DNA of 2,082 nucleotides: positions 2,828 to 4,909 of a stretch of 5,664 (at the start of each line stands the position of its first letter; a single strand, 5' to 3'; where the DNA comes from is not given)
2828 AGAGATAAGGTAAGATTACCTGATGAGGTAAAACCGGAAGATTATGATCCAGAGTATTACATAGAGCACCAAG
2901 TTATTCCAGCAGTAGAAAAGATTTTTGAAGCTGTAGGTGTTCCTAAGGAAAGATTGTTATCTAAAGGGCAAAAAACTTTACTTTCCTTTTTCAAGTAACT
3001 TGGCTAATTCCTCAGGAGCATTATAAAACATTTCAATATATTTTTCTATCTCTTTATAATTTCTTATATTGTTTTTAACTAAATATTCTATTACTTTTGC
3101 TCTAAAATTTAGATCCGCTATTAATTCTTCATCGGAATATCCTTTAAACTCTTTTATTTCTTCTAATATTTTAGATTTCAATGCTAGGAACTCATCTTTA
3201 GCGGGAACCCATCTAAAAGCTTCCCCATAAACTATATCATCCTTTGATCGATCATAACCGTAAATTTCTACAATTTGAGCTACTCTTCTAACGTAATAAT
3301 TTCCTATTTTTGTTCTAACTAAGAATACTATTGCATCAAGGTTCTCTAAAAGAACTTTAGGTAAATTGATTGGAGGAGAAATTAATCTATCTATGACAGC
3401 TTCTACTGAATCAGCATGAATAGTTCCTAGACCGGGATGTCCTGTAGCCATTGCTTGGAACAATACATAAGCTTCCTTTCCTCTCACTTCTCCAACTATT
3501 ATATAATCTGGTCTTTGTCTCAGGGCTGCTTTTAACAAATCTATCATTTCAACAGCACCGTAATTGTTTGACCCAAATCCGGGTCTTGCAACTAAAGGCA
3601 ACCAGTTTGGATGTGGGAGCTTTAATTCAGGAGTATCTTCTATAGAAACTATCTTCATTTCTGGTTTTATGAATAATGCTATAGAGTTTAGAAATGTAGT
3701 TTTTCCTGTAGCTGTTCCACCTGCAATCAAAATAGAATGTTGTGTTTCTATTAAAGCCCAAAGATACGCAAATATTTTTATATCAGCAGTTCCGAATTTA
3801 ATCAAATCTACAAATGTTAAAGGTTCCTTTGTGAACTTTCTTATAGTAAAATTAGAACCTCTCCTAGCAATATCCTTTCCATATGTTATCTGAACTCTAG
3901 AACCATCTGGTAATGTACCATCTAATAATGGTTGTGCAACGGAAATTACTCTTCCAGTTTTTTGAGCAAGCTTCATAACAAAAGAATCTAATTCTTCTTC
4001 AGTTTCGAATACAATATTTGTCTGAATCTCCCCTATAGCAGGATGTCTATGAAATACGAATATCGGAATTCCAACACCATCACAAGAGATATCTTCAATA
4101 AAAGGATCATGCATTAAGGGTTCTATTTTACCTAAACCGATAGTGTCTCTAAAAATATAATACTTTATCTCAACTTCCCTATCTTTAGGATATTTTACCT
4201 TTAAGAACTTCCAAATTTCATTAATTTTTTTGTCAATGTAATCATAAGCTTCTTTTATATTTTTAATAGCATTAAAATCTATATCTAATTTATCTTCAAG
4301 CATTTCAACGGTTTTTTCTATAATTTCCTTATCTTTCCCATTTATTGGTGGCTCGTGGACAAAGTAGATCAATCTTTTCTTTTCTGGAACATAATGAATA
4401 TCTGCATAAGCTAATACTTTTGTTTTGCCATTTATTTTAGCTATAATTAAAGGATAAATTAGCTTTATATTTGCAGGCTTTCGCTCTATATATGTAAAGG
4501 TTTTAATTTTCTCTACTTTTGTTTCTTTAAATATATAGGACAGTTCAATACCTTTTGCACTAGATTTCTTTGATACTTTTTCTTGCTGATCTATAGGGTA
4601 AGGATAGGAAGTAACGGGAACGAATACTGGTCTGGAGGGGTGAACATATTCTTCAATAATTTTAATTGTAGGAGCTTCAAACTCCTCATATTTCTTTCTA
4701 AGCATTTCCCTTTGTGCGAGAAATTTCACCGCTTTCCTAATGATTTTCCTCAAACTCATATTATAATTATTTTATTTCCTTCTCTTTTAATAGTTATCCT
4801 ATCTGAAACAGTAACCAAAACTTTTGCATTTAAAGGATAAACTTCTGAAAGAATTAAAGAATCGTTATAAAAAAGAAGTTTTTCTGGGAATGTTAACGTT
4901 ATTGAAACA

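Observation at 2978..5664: Minimal pilin-pilin-ATPase module with no adjacent ArlH or ArlJ/PilC-type platform gene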

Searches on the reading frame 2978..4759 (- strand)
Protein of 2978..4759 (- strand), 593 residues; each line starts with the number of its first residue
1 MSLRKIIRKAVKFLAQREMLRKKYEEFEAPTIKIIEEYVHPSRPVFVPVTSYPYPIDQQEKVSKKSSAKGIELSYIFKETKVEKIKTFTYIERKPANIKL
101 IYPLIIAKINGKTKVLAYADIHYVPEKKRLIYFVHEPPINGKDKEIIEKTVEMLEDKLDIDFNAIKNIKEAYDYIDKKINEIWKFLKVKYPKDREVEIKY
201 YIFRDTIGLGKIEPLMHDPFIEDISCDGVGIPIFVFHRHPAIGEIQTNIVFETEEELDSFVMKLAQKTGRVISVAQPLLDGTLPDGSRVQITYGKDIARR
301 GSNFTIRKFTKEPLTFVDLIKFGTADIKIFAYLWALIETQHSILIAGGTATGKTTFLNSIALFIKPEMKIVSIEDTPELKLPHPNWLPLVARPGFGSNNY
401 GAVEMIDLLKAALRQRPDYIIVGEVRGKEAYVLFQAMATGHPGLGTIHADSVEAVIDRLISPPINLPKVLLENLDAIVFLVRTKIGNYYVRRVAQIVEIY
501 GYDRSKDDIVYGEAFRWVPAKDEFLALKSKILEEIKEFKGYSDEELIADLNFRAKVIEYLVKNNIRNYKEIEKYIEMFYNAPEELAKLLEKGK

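Call 3: search_protein_families(library=pfam, proteins=[window:2978-4759:-], max_evalue=1)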
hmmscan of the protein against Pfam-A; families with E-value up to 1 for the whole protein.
window:2978-4759:- (593 aa): 6 families
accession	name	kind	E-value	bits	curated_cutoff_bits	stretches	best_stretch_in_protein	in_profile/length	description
PF00437.27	T2SSE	-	1.7e-36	126.1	24.9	1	246-461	35-257/370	Type II/IV secretion system protein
PF23989.1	PilB3_C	-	0.0017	18.9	27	1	522-587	3-68/83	PilB3-like, C-terminal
PF20720.3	nSTAND3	-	0.02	15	27.2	1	336-379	13-57/155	Novel STAND NTPase 3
PF02829.19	3H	-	0.032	14.9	25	1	235-271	27-63/97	3H domain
PF12775.13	AAA_7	-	0.067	13.2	25.8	1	332-362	25-55/181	P-loop containing dynein motor region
PF01580.24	FtsK_SpoIIIE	-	0.15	11.9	24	1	342-360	41-59/221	FtsK/SpoIIIE family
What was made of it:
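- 2978..4759 (-): PilB/afGspE-type type IV filament assembly ATPase (593 aa). It is the last gene of the operon. PF00437 E=1.7e-36 (call 3).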

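Call 4: search_protein_families(library=ncbifam, proteins=[window:2978-4759:-], max_evalue=1)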
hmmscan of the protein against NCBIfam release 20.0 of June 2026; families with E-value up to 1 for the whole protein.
window:2978-4759:- (593 aa): 23 families
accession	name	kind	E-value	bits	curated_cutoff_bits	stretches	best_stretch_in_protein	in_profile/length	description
NF058587.1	archaellum_moto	equivalog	2.8e-132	442.2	550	1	133-580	71-519/527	archaellum flagellar ATPase motor FlaI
NF053672.1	bindosome_BasE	exception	2.3e-68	231.2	1000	1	118-580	49-509/512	bindosome assembly system ATPase subunit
TIGR03819.1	heli_sec_ATPase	hypoth_equivalog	9.6e-52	176.2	373.15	1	197-459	40-297/340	TadA family conjugal transfer-associated ATPase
TIGR02788.1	VirB11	equivalog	2.7e-44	151.4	249.95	2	331-460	135-263/308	P-type DNA transfer ATPase VirB11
NF010475.0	PRK13900.1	equivalog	3.4e-37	128.3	389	2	328-491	148-320/333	type IV secretion system ATPase VirB11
TIGR02782.1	TrbB_P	equivalog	5.7e-36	124.3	304.55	1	257-505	54-299/303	P-type conjugative transfer ATPase TrbB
NF010469.0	PRK13894.1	subfamily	3.7e-30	105.4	508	1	253-505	63-313/320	conjugal transfer ATPase TrbB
NF010407.0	PRK13833.1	subfamily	6.2e-25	88.3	499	1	273-506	78-307/323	conjugal transfer protein TrbB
NF010425.0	PRK13851.1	equivalog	4.3e-21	75.2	461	1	319-452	143-274/344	type IV secretion system protein VirB11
NF041000.1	ATPase_ComGA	equivalog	1.2e-17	63.8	300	1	341-462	129-245/267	competence type IV pilus ATPase ComGA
TIGR01420.1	pilT_fam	subfamily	2e-15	56.8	319.1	1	342-461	124-241/343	PilT/PilU family type 4a pilus ATPase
TIGR02538.1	type_IV_pilB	equivalog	1.5e-13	50.2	675.65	1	317-460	293-430/564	type IV-A pilus assembly ATPase PilB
NF007755.0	PRK10436.1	equivalog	2e-13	49.8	617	1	317-460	196-333/465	type II secretion system protein GspE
TIGR02533.1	type_II_gspE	equivalog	2.2e-12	46.4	630.25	1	317-460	220-357/486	type II secretion system ATPase GspE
TIGR02525.1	plasmid_TraJ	equivalog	1.5e-11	43.9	368.3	1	336-463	145-275/372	plasmid transfer ATPase TraJ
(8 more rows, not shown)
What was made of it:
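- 2978..4759 (-): NCBIfam FlaI score is 442, below the cutoff of 550 (call 4).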

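Call 6: find_encoding_contigs(protein=window:2978-4759:-, flank=10000, max_places=6)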
Protein window:2978-4759:- (593 aa): 1 contig read that carries it; 1 place shown.
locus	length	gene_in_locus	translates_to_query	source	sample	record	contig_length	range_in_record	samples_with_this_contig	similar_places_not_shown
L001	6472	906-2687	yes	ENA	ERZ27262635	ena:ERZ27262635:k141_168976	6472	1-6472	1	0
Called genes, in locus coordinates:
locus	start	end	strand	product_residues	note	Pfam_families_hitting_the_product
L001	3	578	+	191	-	?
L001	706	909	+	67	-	-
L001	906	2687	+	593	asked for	PF00437:T2SSE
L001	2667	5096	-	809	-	PF03104:DNA_pol_B_exo1, PF10108:DNA_pol_B_exo2, PF00136:DNA_pol_B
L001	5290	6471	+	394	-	?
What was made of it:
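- Checked: The window end at 5664 is the end of its source contig (call 6).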

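Call 7: find_homologous_proteins(query=window:2981-4759:-)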
Query window:2981-4759:- (593 aa): 8000 proteins with E <= 0.001 among 8000 candidates; the best 120 are listed.
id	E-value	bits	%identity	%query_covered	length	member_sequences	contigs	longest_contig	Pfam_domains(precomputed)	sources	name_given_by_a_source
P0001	0.0e+0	1315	100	100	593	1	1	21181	PF00437.27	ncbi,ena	-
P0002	0.0e+0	1182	89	100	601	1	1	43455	PF00437.27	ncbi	-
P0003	1.7e-197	676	60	87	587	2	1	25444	PF00437.27,PF27713.1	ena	-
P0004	1.0e-195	670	58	88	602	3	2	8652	PF00437.27,PF27713.1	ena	-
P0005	2.8e-194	665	56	93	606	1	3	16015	PF00437.27,PF27713.1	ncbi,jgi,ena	jgi:flagellar protein FlaI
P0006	2.4e-191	655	50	99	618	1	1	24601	PF23989.1,PF00437.27,PF27713.1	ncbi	-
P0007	1.1e-189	650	58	83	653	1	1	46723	PF23989.1,PF00437.27,PF27713.1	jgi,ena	-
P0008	6.4e-186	638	59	85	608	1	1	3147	PF00437.27,PF27713.1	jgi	-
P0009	7.0e-186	637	59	81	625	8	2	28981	PF23989.1,PF00437.27,PF27713.1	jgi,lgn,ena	-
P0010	9.3e-185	634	59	83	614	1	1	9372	PF00437.27,PF27713.1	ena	-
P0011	2.9e-184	632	57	82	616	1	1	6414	PF23989.1,PF00437.27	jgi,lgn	jgi:flagellar protein FlaI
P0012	3.1e-184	632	58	82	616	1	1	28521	PF23989.1,PF00437.27,PF27713.1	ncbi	-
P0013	4.8e-184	631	55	82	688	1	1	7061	PF23989.1,PF00437.27,PF27713.1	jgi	jgi:flagellar protein FlaI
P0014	2.8e-183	629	57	90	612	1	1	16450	PF00437.27,PF27713.1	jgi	-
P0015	3.5e-183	628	52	91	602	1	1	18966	PF00437.27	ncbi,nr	ncbi:MAG: type II/IV secretion system ATPase subunit [Candidatus Nanoarchaeia archaeon]|nr:type II/I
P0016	4.4e-183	628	54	94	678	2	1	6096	PF23989.1,PF00437.27,PF27713.1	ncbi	-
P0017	8.6e-183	627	51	99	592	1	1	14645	PF23989.1,PF00437.27,PF27713.1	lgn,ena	-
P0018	1.2e-182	627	51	99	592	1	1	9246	PF23989.1,PF00437.27,PF27713.1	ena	-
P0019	1.7e-182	626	55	84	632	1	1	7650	PF23989.1,PF00437.27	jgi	jgi:flagellar protein FlaI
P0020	2.4e-182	626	57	83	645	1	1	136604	PF00437.27,PF27713.1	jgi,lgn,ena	-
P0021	9.6e-182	624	55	84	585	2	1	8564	PF00437.27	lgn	-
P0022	1.0e-181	624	58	85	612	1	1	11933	PF00437.27,PF27713.1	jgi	-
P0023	2.6e-181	622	52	94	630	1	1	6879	PF00437.27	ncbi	-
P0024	9.2e-181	620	57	83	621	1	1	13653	PF23989.1,PF00437.27,PF27713.1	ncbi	-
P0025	1.0e-180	620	55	85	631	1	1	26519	PF23989.1,PF00437.27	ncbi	-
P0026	1.4e-180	620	52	92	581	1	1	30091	PF00437.27,PF27713.1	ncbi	ncbi:MAG: type II/IV secretion system ATPase subunit [archaeon]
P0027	2.0e-180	619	55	87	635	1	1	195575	PF23989.1,PF00437.27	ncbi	-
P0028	2.3e-180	619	55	84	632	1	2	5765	PF23989.1,PF00437.27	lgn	-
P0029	2.6e-180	619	52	93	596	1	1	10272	PF00437.27,PF27713.1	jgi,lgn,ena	-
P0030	4.9e-180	618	49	100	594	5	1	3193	PF23989.1,PF00437.27,PF27713.1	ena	-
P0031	6.2e-180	618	57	85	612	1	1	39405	PF00437.27,PF27713.1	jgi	-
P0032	6.4e-180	618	57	83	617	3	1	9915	PF23989.1,PF00437.27,PF27713.1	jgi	-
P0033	1.2e-179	617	59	80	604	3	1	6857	PF00437.27,PF27713.1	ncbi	ncbi:MAG: type II/IV secretion system ATPase subunit [Nanopusillaceae archaeon]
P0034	2.8e-179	616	54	84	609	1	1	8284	PF00437.27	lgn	-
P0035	5.1e-179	615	56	85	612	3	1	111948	PF00437.27,PF27713.1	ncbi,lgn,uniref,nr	ncbi:MAG: type IV secretion system protein VirB11 [Candidatus Nanoclepta minutus]|uniref:Type IV sec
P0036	8.7e-179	614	55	83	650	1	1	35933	PF23989.1,PF00437.27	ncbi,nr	ncbi:type IV secretion system protein VirB11 [archaeon]|nr:type IV secretion system protein VirB11 [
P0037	2.1e-178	613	56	82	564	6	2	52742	PF23989.1,PF00437.27,PF27713.1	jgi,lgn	jgi:flagellar protein FlaI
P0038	3.4e-178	612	55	83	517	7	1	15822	PF00437.27,PF27713.1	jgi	jgi:flagellar protein FlaI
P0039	5.0e-178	611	56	83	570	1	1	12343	PF23989.1,PF00437.27,PF27713.1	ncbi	-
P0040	1.2e-177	610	57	82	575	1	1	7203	PF23989.1,PF00437.27,PF27713.1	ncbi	ncbi:MAG: type II/IV secretion system ATPase subunit [Candidatus Nanoarchaeia archaeon]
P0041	1.3e-177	610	56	82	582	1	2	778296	PF00437.27,PF27713.1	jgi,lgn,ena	-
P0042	1.7e-177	610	55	85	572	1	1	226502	PF23989.1,PF00437.27,PF27713.1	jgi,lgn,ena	-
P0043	2.3e-177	609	56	85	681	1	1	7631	PF23989.1,PF00437.27,PF27713.1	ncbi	-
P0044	2.8e-177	609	55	83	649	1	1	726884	PF00437.27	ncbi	-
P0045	3.0e-177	609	57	83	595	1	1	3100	PF23989.1,PF00437.27,PF27713.1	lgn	-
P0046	3.0e-177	609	51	94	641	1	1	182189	PF23989.1,PF00437.27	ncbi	-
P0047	3.5e-177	609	55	83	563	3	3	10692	PF23989.1,PF00437.27,PF27713.1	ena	-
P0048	3.5e-177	609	54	92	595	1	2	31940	PF23989.1,PF00437.27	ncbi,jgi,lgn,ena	-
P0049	5.1e-177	608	55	83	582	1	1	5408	PF00437.27,PF27713.1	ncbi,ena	-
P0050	2.3e-176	606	55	83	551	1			PF23989.1,PF00437.27,PF27713.1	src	-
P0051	2.6e-176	606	58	80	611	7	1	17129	PF00437.27,PF27713.1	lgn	-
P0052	4.9e-176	605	55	84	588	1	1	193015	PF23989.1,PF00437.27,PF27713.1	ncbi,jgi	-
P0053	5.9e-176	605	55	86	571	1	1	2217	PF00437.27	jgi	-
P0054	7.0e-176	604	55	85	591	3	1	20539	PF23989.1,PF00437.27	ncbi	-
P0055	1.0e-175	604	56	79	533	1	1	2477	PF00437.27,PF27713.1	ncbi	ncbi:MAG: type II/IV secretion system ATPase subunit, partial [Nanoarchaeota archaeon]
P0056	1.2e-175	604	55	82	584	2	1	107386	PF23989.1,PF00437.27,PF27713.1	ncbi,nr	ncbi:MAG: type II/IV secretion system ATPase subunit [DPANN group archaeon]|nr:type II/IV secretion 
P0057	1.8e-175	603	51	91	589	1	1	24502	PF00437.27,PF27713.1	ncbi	-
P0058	4.0e-175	602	54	82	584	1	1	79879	PF23989.1,PF00437.27,PF27713.1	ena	-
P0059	4.1e-175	602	56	82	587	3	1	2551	PF23989.1,PF00437.27,PF27713.1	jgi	jgi:archaeal flagellar protein FlaI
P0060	4.5e-175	602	57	82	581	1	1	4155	PF23989.1,PF00437.27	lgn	-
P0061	4.6e-175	602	53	83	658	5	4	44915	PF00437.27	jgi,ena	-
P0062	5.4e-175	601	50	92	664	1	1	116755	PF23989.1,PF00437.27,PF27713.1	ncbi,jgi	-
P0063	5.5e-175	601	55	82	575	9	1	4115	PF23989.1,PF00437.27,PF27713.1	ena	-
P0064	8.1e-175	601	49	95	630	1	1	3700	PF00437.27,PF27713.1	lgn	-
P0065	1.5e-174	600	55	82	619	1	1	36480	PF00437.27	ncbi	-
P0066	1.8e-174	600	55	87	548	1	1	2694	PF23989.1,PF00437.27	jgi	jgi:flagellar protein FlaI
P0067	1.8e-174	600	54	83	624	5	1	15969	PF00437.27,PF27713.1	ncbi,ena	-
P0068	2.1e-174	599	55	83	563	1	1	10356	PF23989.1,PF00437.27,PF27713.1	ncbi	-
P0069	2.2e-174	599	53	88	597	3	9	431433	PF23989.1,PF00437.27,PF27713.1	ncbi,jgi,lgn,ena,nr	ncbi:MAG: type II/IV secretion system ATPase subunit [Candidatus Nanoarchaeia archaeon]|nr:type II/I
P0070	4.2e-174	598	50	98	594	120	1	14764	PF00437.27,PF27713.1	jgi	-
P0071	4.3e-174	598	55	83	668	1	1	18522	PF00437.27,PF27713.1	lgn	-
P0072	4.5e-174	598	56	82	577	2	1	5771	PF23989.1,PF00437.27,PF27713.1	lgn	-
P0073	5.0e-174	598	54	83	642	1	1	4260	PF00437.27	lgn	-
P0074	6.9e-174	598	53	84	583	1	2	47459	PF00437.27,PF27713.1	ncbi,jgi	-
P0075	7.1e-174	598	55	84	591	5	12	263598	PF00437.27,PF27713.1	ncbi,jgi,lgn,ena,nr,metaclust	ncbi:type II/IV secretion system ATPase subunit [Candidatus Woesearchaeota archaeon]|jgi:archaeal fl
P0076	8.1e-174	598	49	100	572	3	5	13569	PF23989.1,PF00437.27,PF27713.1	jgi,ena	-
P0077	8.6e-174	597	57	82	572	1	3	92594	PF23989.1,PF00437.27,PF27713.1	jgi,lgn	jgi:flagellar protein FlaI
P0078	9.6e-174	597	50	91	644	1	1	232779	PF00437.27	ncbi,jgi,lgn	ncbi:MAG: type II/IV secretion system ATPase subunit [Candidatus Nanoarchaeia archaeon]|jgi:flagella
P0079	1.0e-173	597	57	82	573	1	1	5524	PF23989.1,PF00437.27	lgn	-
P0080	1.4e-173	597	55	82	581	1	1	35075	PF00437.27,PF27713.1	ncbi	-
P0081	3.1e-173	596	54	82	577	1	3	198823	PF00437.27,PF27713.1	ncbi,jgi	-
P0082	3.9e-173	595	54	83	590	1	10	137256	PF23989.1,PF00437.27,PF27713.1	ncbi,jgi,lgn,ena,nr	ncbi:type II/IV secretion system ATPase subunit [Candidatus Woesearchaeota archaeon]|jgi:archaeal fl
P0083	6.3e-173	595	50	98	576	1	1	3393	PF23989.1,PF00437.27,PF27713.1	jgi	jgi:flagellar protein FlaI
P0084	1.0e-172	594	54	82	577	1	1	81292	PF00437.27,PF27713.1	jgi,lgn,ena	-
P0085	1.3e-172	594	53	84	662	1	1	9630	PF23989.1,PF00437.27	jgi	-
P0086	1.5e-172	593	53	89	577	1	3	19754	PF23989.1,PF00437.27,PF27713.1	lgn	-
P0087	1.9e-172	593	50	90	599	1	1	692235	PF23989.1,PF00437.27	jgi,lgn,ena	-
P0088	2.2e-172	593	57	83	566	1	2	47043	PF00437.27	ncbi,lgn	ncbi:MAG: type II/IV secretion system ATPase subunit [Candidatus Nanoarchaeia archaeon]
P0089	3.9e-172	592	55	83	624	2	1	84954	PF00437.27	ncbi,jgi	-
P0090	4.2e-172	592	55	82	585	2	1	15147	PF23989.1,PF00437.27,PF27713.1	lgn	-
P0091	5.1e-172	592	53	82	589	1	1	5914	PF23989.1,PF00437.27,PF27713.1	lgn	-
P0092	7.0e-172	591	49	99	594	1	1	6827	PF00437.27,PF27713.1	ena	-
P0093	1.2e-171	590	53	84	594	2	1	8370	PF00437.27,PF27713.1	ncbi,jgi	-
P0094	2.5e-171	589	56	82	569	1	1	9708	PF23989.1,PF00437.27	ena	-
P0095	2.8e-171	589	55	82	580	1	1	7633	PF00437.27,PF27713.1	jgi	-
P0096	2.9e-171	589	57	82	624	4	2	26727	PF23989.1,PF00437.27,PF27713.1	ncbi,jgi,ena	-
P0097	3.5e-171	589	54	83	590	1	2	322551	PF00437.27,PF27713.1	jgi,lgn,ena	jgi:archaeal flagellar protein FlaI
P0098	3.8e-171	589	54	83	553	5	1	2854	PF23989.1,PF00437.27,PF27713.1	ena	-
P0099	4.9e-171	588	55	82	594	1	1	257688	PF23989.1,PF00437.27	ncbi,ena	-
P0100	8.4e-171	588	53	83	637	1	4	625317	PF23989.1,PF00437.27,PF27713.1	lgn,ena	-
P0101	1.1e-170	587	54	83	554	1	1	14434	PF23989.1,PF00437.27,PF27713.1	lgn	-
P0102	1.3e-170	587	55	85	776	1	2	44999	PF23989.1,PF00437.27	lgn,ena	-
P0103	1.4e-170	587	56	81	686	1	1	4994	PF23989.1,PF00437.27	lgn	-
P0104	1.6e-170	587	53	86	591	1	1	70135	PF00437.27,PF27713.1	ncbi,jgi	ncbi:MAG: type II/IV secretion system ATPase subunit [Nanopusillaceae archaeon]|jgi:flagellar protei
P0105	2.0e-170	586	55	82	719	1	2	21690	PF00437.27,PF27713.1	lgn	-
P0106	2.4e-170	586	53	86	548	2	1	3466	PF23989.1,PF00437.27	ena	-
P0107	2.7e-170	586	53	85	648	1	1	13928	PF00437.27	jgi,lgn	jgi:flagellar protein FlaI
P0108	5.6e-170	585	52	87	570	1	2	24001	PF23989.1,PF00437.27,PF27713.1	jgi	-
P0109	6.2e-170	585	56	82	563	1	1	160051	PF23989.1,PF00437.27,PF27713.1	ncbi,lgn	-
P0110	1.0e-169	584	56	86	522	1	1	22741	PF00437.27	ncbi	-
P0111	2.2e-169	583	47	91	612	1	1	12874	PF23989.1,PF00437.27,PF27713.1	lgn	-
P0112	2.8e-169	583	55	84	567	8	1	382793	PF23989.1,PF00437.27,PF27713.1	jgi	jgi:flagellar protein FlaI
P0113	3.8e-169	582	51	83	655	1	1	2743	PF23989.1,PF00437.27,PF27713.1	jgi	jgi:flagellar protein FlaI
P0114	4.8e-169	582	52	83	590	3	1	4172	PF00437.27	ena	-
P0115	5.8e-169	582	53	82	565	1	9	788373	PF23989.1,PF00437.27,PF27713.1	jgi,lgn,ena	jgi:archaeal flagellar protein FlaI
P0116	7.3e-169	581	50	90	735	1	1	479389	PF00437.27,PF27713.1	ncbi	-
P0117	7.7e-169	581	53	86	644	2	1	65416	PF23989.1,PF00437.27,PF27713.1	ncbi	-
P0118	1.1e-168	581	52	88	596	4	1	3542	PF23989.1,PF00437.27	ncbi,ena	-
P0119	1.3e-168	580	55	83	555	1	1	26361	PF00437.27,PF27713.1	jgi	-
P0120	1.3e-168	580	55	82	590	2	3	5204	PF00437.27,PF27713.1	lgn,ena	-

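Call 8: find_encoding_contigs(protein=P0002, flank=10000, max_places=4)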
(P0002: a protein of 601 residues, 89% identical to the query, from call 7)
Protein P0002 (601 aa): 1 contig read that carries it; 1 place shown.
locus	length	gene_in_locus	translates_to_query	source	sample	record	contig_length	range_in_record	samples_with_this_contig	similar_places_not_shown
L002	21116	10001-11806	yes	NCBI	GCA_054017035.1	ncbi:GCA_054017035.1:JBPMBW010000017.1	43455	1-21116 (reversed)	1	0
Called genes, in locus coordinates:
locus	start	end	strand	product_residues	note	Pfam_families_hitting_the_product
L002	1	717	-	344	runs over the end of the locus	PF09376:NurA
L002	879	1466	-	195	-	PF00827:Ribosomal_L15e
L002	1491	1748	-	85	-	-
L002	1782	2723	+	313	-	PF01035:DNA_binding_1, PF04493:Endonuclease_5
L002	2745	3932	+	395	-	PF00675:Peptidase_M16, PF05193:Peptidase_M16_C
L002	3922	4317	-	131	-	PF21485:IF5A-like_N, PF08207:EFP_N (weak)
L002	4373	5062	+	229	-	PF00730:HhH-GPD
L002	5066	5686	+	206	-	-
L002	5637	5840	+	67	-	PF01667:Ribosomal_S27e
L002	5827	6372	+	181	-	PF00004:AAA (weak), PF00406:ADK (faint), PF01712:dNK (faint), PF13207:AAA_17, PF13238:AAA_18, PF13671:AAA_33 (faint), PF01202:SKI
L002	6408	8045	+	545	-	PF00118:Cpn60_TCP1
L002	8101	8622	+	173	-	-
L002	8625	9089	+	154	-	-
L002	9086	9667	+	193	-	-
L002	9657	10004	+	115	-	-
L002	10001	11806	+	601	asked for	PF00437:T2SSE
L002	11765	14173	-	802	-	PF03104:DNA_pol_B_exo1, PF10108:DNA_pol_B_exo2, PF00136:DNA_pol_B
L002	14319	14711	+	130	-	PF06146:PsiE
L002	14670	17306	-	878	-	PF00270:DEAD, PF04851:ResIII, PF00271:Helicase_C, PF09369:MZB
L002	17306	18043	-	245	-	PF00005:ABC_tran (faint), PF00009:GTP_EFTU (weak), PF03029:ATP_bind_1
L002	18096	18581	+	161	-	PF00004:AAA (faint), PF01583:APS_kinase, PF06414:Zeta_toxin (weak), PF08433:KTI12, PF13238:AAA_18, PF13671:AAA_33 (weak), PF13207:AAA_17 (faint)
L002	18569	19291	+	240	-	PF01925:TauE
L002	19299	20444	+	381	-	PF14306:PUA_2, PF01747:ATP-sulfurylase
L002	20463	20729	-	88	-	PF05168:HEPN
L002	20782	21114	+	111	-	?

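Call 9: find_encoding_contigs(protein=P0001, flank=10000, max_places=6)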
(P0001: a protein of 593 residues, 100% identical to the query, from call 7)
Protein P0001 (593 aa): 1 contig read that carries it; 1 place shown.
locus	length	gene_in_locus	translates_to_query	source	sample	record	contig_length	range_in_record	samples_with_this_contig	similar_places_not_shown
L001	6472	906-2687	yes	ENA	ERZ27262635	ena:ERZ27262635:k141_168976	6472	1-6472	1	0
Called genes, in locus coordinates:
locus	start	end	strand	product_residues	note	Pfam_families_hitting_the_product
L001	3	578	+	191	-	?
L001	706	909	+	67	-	-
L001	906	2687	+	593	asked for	PF00437:T2SSE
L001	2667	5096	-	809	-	PF03104:DNA_pol_B_exo1, PF10108:DNA_pol_B_exo2, PF00136:DNA_pol_B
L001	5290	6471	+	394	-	?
